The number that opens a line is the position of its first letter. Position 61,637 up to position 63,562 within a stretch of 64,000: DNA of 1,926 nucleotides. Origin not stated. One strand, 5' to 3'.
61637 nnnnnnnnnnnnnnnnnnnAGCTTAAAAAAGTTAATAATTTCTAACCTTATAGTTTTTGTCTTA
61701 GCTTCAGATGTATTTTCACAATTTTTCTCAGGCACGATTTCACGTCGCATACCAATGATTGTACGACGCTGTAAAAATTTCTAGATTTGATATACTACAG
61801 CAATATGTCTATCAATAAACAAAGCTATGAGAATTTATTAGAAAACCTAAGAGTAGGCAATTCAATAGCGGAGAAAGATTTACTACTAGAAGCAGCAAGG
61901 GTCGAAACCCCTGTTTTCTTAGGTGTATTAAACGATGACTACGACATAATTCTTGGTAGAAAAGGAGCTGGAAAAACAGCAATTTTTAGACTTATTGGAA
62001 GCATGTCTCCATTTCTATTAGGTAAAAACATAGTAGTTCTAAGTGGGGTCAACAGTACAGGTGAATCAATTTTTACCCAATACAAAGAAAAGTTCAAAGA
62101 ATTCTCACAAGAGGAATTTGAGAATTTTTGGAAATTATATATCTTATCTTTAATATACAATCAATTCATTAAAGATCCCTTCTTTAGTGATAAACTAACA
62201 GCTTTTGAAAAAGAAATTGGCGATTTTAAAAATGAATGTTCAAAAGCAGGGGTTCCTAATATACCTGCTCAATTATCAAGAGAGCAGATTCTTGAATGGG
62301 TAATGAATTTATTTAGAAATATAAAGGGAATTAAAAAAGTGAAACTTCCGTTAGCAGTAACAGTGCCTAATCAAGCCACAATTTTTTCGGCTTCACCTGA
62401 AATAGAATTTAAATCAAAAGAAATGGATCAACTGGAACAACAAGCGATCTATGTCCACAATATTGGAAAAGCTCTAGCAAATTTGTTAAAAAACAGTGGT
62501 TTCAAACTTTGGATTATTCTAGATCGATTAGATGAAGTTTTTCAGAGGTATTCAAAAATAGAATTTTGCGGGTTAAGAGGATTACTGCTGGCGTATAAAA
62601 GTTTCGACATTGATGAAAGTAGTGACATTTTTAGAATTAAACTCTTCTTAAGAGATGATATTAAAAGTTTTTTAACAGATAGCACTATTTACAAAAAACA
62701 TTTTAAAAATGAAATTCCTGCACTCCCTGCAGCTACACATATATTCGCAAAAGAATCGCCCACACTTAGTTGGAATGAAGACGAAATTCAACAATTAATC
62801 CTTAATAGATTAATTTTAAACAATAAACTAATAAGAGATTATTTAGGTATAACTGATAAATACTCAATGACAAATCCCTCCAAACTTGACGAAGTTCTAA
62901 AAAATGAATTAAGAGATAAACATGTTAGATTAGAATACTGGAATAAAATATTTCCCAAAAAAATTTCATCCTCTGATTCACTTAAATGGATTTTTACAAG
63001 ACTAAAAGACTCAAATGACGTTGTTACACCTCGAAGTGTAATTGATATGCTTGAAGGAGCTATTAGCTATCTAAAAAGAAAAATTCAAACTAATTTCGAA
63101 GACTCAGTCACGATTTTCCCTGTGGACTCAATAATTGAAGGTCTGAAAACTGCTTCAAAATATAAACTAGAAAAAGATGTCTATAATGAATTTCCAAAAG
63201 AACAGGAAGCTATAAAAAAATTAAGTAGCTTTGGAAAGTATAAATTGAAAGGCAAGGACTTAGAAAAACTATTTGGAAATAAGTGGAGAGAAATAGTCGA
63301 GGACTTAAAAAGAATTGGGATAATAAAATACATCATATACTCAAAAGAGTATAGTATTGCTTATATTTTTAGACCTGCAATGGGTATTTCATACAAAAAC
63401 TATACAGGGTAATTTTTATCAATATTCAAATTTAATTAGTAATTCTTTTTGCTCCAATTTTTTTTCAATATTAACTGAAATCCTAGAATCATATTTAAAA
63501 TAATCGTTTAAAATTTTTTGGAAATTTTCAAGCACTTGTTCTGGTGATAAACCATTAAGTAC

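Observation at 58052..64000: Strongly AT-rich terminal island: tRNA-like fragment, SpoVG, three MNMKI genes, CAP-domain membrane protein, P-loop NTPase, integrase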

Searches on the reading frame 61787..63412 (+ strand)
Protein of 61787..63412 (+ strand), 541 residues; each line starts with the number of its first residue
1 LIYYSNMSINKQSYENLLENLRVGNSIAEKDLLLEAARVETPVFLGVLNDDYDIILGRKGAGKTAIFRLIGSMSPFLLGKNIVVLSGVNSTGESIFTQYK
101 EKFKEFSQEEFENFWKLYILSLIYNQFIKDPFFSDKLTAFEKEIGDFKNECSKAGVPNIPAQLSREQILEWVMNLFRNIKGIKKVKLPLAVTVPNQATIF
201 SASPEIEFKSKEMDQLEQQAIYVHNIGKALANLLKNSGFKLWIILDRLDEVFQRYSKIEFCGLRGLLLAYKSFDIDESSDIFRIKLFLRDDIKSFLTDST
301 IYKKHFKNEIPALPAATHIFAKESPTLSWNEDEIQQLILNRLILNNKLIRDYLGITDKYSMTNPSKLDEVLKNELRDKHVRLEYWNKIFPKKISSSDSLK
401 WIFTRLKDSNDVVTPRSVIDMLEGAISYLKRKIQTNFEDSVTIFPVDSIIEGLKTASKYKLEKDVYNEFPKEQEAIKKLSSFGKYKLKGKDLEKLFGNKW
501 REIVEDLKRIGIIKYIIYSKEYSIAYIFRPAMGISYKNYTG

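Call 8: find_encoding_contigs(protein=window:61787-63412:+, flank=10000, max_places=6)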
Protein window:61787-63412:+ (541 aa): no gene with exactly this product is on record in the collection.

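Call 9: search_protein_families(library=pfam, proteins=[window:61787-63412:+], max_evalue=0.01)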
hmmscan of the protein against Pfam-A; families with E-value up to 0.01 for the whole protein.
window:61787-63412:+ (541 aa): 0 families

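Call 10: find_encoding_contigs(protein=window:61805-63412:+, flank=10000, max_places=6)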
Protein window:61805-63412:+ (535 aa): 1 contig read that carries it; 1 place shown.
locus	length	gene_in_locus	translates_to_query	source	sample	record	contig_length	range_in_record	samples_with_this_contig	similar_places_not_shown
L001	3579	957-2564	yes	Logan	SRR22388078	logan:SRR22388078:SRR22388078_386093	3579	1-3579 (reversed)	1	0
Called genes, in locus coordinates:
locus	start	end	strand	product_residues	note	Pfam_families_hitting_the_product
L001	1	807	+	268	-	?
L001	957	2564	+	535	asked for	-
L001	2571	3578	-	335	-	?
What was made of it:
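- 61805..63412 (+): Cargo: Sll1717-family P-loop ATPase (535 aa from the ATG; the TTG at 61787 is an alternative start). The exact product is on Logan contig L001 (call 10).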

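Call 12: find_related_loci(query=window:61805-63412:+, collection=genome_contigs, flank=10000)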
Query window:61805-63412:+ (535 aa) in genome_contigs; peptide patterns used: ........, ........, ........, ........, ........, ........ (x = any residue, [..] = any of these).
35 stretches matched a pattern; 1 encode a relative of the query (tblastn E <= 1e-3); 1 distinct loci.
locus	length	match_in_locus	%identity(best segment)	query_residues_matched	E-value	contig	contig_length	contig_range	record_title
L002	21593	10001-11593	59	1-531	0e+0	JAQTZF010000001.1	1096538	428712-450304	MAG: Candidatus Daviesbacteria bacterium isolate STC_54 NODE_2_length_1096538_cov_10.617223_Sandtown_C, whole genome sho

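Call 20: find_homologous_proteins(query=L001:2571-3578:-, max_evalue=1e-10)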
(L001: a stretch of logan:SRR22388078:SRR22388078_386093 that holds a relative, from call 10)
Query L001:2571-3578:- (335 aa): 80 proteins with E <= 1e-10 among 2121 candidates.
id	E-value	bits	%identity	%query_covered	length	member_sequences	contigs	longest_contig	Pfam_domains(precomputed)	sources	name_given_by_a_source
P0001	4.0e-221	751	100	100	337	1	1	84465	PF00589.28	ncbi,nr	ncbi:MAG TPA: tyrosine-type recombinase/integrase [Patescibacteria group bacterium]|nr:tyrosine-type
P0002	8.7e-184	628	86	96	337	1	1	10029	PF00589.28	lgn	-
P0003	8.6e-175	598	80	100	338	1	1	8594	PF00589.28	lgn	-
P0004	7.7e-172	589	81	96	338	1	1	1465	PF00589.28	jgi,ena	-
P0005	8.0e-149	513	70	96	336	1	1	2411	PF00589.28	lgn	-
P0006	1.8e-143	495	70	92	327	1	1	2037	PF00589.28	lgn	-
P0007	7.6e-142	490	68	100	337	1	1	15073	PF00589.28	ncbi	-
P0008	1.2e-141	489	66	99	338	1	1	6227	PF00589.28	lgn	-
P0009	1.3e-141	489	67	95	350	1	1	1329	PF00589.28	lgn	-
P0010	8.4e-141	487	65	99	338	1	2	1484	PF00589.28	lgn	-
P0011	2.1e-140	485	63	100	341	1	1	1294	PF00589.28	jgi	jgi:site-specific recombinase XerD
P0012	2.3e-140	485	66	99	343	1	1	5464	PF00589.28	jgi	jgi:integrase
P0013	4.9e-139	481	65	100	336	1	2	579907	PF00589.28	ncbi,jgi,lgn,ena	ncbi:MAG: tyrosine-type recombinase/integrase [Candidatus Levyibacteriota bacterium]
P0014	7.0e-138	477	64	99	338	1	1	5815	PF00589.28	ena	-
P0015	5.5e-135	467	62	99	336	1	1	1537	PF00589.28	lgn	-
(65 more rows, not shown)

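Call 21: find_encoding_contigs(protein=P0001, flank=10000, max_places=4)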
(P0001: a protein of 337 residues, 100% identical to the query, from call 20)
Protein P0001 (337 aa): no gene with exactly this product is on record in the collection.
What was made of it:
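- On tRNA-integrated genomic island (Islander-type definition): The intact partner lies beyond the window and could not be fetched (calls 10, 21).
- The source contig beyond 64000 could not be fetched (call 21), and L001 stops at about 64426 (call 10).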

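Call 22: find_encoding_contigs(protein=P0002, flank=10000, max_places=3)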
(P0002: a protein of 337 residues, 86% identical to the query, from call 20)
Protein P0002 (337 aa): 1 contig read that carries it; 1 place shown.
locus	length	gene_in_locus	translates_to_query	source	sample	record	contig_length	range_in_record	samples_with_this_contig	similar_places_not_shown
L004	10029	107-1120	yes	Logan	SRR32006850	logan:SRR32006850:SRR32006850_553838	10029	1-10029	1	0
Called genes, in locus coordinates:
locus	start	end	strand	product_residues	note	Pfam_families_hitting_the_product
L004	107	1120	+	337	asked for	PF00589:Phage_integrase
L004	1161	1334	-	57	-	-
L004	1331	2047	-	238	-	PF06414:Zeta_toxin, PF13671:AAA_33 (weak)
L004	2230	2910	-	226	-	PF00188:CAP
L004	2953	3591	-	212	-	-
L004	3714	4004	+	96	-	-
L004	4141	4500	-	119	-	-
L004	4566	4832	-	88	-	-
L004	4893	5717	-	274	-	-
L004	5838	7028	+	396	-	-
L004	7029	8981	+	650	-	-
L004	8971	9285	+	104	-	PF20619:DUF6804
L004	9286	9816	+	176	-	-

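Call 23: find_encoding_contigs(protein=P0003, flank=10000, max_places=3)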
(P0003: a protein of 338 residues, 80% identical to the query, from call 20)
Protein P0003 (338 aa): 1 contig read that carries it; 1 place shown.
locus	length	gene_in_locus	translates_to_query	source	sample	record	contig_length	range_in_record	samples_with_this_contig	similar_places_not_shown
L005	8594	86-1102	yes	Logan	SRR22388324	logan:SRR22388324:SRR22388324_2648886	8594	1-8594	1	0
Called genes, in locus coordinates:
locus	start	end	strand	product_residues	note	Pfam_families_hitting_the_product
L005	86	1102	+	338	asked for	PF00589:Phage_integrase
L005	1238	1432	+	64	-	-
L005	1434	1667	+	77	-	-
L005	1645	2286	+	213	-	-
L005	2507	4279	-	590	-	PF10502:Peptidase_S26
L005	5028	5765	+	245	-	-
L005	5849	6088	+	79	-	PF18903:DUF5659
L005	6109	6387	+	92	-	-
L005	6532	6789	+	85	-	-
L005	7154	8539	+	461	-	-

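Call 24: find_encoding_contigs(protein=P0013, flank=10000, max_places=3)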
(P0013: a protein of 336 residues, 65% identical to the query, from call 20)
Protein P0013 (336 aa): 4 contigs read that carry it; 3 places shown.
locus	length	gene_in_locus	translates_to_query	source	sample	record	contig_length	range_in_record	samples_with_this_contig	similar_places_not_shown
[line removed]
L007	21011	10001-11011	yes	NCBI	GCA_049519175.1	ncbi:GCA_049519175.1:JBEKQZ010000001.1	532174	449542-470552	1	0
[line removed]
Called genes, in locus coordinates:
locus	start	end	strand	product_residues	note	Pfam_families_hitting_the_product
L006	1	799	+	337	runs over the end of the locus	-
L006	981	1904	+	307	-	-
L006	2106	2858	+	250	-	-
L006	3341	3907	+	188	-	-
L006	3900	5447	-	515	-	PF13231:PMT_2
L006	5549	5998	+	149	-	PF04024:PspC, PF22570:LiaF-TM (weak)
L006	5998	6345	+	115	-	PF18917:LiaI-LiaF-like_TM1, PF22570:LiaF-TM (weak)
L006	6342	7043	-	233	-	-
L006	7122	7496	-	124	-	-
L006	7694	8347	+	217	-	-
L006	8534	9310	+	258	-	PF01145:Band_7, PF13421:Band_7_1 (weak)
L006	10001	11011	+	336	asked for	PF00589:Phage_integrase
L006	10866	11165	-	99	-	-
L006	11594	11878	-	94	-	-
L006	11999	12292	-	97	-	-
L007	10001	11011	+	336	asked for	PF00589:Phage_integrase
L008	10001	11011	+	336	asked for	PF00589:Phage_integrase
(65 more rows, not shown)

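Call 32: search_protein_families(library=phrogs, proteins=[window:61805-63412:+, P0001], max_evalue=0.01)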
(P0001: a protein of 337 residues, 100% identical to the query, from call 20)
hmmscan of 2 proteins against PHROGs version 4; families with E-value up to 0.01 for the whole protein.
window:61805-63412:+ (535 aa): 2 families
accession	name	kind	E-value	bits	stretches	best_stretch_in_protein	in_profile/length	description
phrog_14159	-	unknown function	1.9e-21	77.5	1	18-529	8-483/488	-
phrog_13260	-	unknown function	1.4e-08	35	1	22-297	14-274/497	-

P0001 (337 aa): 7 families
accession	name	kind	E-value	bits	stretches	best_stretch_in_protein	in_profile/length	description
phrog_1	-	integration and excision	2.2e-39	137.2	1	8-276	166-436/611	integrase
phrog_216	-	integration and excision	1.5e-24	87.6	1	74-277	17-226/301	integrase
phrog_7685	-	integration and excision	3.5e-10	40.8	1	189-275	131-223/240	integrase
phrog_7269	-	integration and excision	3.3e-06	27.9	1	210-276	7-70/89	integrase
phrog_23271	-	unknown function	4.6e-06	27.5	1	231-270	7-46/67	-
phrog_34557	-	integration and excision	0.0019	19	1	231-271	123-163/183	integrase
phrog_9208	-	integration and excision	0.0064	17.4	0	147-266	110-221/241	integrase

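Call 33: search_protein_families(library=padloc, proteins=[window:61805-63412:+, P0001], max_evalue=0.01)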
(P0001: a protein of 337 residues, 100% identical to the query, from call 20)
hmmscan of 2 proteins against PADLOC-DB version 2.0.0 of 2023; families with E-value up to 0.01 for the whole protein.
window:61805-63412:+ (535 aa): 1 family
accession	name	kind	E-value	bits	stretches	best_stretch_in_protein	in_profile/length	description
PDLC04561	PDC-M28C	-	8.6e-09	32.7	1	205-474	142-396/480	-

P0001 (337 aa): 0 families
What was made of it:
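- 61805..63412 (+): Partial PADLOC PDC-M28C hit, E=8.6e-09 (call 33).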

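Call 34: search_protein_families(library=ncbifam, proteins=[window:61805-63412:+, P0001], max_evalue=0.01)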
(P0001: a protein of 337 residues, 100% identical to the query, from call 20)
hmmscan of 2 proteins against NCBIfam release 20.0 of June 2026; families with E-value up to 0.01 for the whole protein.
window:61805-63412:+ (535 aa): 1 family
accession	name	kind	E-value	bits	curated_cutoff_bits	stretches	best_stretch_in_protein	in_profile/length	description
NF047389.1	ATPase_Sll1717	subfamily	8.8e-42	143.7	75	1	18-524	2-433/454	P-loop ATPase, Sll1717 family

P0001 (337 aa): 10 families
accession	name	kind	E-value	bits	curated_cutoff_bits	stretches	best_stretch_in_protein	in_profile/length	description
NF040815.2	recomb_XerA_Arch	equivalog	3.7e-32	111.9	220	1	19-280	6-259/263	site-specific tyrosine recombinase/integron integrase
TIGR02225.1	recomb_XerD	equivalog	1.9e-26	93.1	329.6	1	14-281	2-280/290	site-specific tyrosine recombinase XerD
TIGR02224.1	recomb_XerC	equivalog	9.1e-25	87.6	335.15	1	14-280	2-282/295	tyrosine recombinase XerC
NF001399.0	PRK00283.1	subfamily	1.9e-24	86.4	279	1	7-281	4-289/300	tyrosine recombinase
TIGR02249.1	integrase_gron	subfamily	4.1e-14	52.6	265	2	211-275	237-300/315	integron integrase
NF003462.0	PRK05084.1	equivalog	1.5e-11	43.6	267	2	210-276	282-345/360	tyrosine recombinase XerS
NF011946.0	PRK15417.1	equivalog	1.5e-09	37.5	435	1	211-278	252-318/337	integron integrase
NF002331.0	PRK01287.1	subfamily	6.5e-09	35.2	371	1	22-280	39-317/365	site-specific tyrosine recombinase XerC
NF002685.0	PRK02436.1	equivalog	0.0002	21.3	178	1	82-261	67-233/245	site-specific tyrosine recombinase XerD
NF040693.1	recomb_GmtY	equivalog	0.00052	19.4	340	1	233-278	391-435/441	gamma-mobile-trio recombinase GmtY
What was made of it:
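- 61805..63412 (+): NF047389 at 143.7 bits against a cut-off of 75 (call 34). phrog_14159, E=1.9e-21 (call 32).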

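Call 38: find_related_loci(query=P0001, collection=viral_contigs, flank=10000)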
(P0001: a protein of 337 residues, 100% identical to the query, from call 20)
Query P0001 (337 aa) in viral_contigs; peptide patterns used: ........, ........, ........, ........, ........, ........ (x = any residue, [..] = any of these).
11 stretches matched a pattern, but none encodes a relative of the query by tblastn (E <= 1e-3).
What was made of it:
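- The integrase has no relative in IMG/VR (call 38).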

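Call 41: find_related_loci(query=A1, collection=metagenome_contigs, flank=10000)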
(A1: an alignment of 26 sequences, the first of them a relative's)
Query A1 (337 aa) in metagenome_contigs; peptide patterns used: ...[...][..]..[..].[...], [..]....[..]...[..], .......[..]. (x = any residue, [..] = any of these).
262 stretches matched a pattern; 50 encode a relative of the query (tblastn E <= 1e-3); 49 distinct loci.
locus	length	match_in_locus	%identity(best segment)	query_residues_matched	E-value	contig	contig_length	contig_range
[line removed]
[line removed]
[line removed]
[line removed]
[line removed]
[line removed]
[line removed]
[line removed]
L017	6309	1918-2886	46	1-324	9e-95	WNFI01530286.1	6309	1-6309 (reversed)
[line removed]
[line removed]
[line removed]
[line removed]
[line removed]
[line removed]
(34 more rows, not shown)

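Call 79: search_dna_similar(query=P0001, collection=phages, mode=protein, max_rows=8)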
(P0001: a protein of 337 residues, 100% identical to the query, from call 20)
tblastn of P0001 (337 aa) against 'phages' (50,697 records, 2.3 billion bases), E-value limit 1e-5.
Records with a match: 479; places in all: 479; records where one place covers at least 80% of the query: 24.
Best place of each record, by identity: <60% 479.
By first word of the organism name: Mycobacterium 177; Staphylococcus 64; Streptococcus 52; Arthrobacter 46; Bacteriophage 27; Gordonia 20; Lactococcus 14; Thermus 10; Listeria 6; Acinetobacter 6; and 30 more.
By host as written in the record: Mycobacterium smegmatis mc2 155 125; - 55; Arthrobacter globiformis NRRL B-2979 SEA 20; Staphylococcus aureus 19; Gordonia terrae 3612 17; Staphylococcus pseudintermedius 15; Mycobacterium smegmatis mc#155 14; Arthrobacter globiformis B-2979 13; and 135 more.
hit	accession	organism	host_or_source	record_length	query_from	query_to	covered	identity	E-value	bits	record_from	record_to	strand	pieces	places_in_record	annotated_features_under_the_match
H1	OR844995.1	Staphylococcus phage SA 1306 Kay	Staphylococcus aureus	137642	8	276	80%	26.3%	4e-12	73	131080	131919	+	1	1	record has no annotation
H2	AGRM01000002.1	Salmonella enterica subsp. houtenae str. ATCC BAA-1581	Homo sapiens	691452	22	275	75%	26.7%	5e-16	85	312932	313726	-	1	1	tyrosine recombinase XerD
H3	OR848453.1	Listeria phage LM 4-14-1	Listeria monocytogenes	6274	5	280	82%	24.5%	9e-11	69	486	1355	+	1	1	record has no annotation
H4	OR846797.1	Listeria phage LM 4-11-1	Listeria monocytogenes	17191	5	280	82%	24.5%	1e-10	69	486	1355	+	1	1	record has no annotation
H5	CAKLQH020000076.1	Acinetobacter phage MD-2021a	not known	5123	8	281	81%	24.4%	4e-7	57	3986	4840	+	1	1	xerC_2: tyrosine recombinase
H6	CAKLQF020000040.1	Acinetobacter phage MD-2021a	not known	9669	8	281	81%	24.4%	5e-7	57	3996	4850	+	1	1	xerC_2: tyrosine recombinase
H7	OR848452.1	Listeria phage LM 4-14-1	Listeria monocytogenes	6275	5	280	82%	24.2%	4e-10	67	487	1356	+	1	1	record has no annotation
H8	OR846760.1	Listeria phage LM 4-11-1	Listeria monocytogenes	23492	5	280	82%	24.2%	4e-10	67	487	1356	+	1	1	record has no annotation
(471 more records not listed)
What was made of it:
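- The closest phage integrases are at most 27% identical (call 79).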

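Call 91: search_solved_structures(query=window:61805-63412:+, max_evalue=0.1)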
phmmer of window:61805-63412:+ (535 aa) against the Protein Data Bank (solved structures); distinct sequences matched with E-value up to 0.1: 0.

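Call 92: search_solved_structures(query=P0001, max_evalue=0.00001)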
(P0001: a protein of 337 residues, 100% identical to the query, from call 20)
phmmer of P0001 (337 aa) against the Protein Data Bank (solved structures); distinct sequences matched with E-value up to 0.00001: 7.
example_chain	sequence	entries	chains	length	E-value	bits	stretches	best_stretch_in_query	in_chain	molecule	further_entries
1a0p_A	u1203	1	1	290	3.8e-17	65.4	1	21-240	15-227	SITE-SPECIFIC RECOMBINASE XERD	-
5dcf_A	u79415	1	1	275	1.5e-10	43.8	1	139-276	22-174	Tyrosine recombinase XerD,DNA translocase FtsK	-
4a8e_A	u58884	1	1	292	4e-10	42.4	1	57-278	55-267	PROBABLE TYROSINE RECOMBINASE XERC-LIKE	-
5hxy_A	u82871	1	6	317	1.5e-09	40.5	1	143-277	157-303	Tyrosine recombinase XerA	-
1aih_A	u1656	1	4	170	4.8e-08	35.5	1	131-275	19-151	HP1 INTEGRASE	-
2a3v_A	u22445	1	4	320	2.6e-07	33.1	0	210-275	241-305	site-specific recombinase IntI4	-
5vfz_A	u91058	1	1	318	2e-06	30.2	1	25-269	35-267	Gp33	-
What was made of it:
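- The best NCBIfam and PDB similarities of the recombinase are to XerA and XerD (calls 34, 92).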
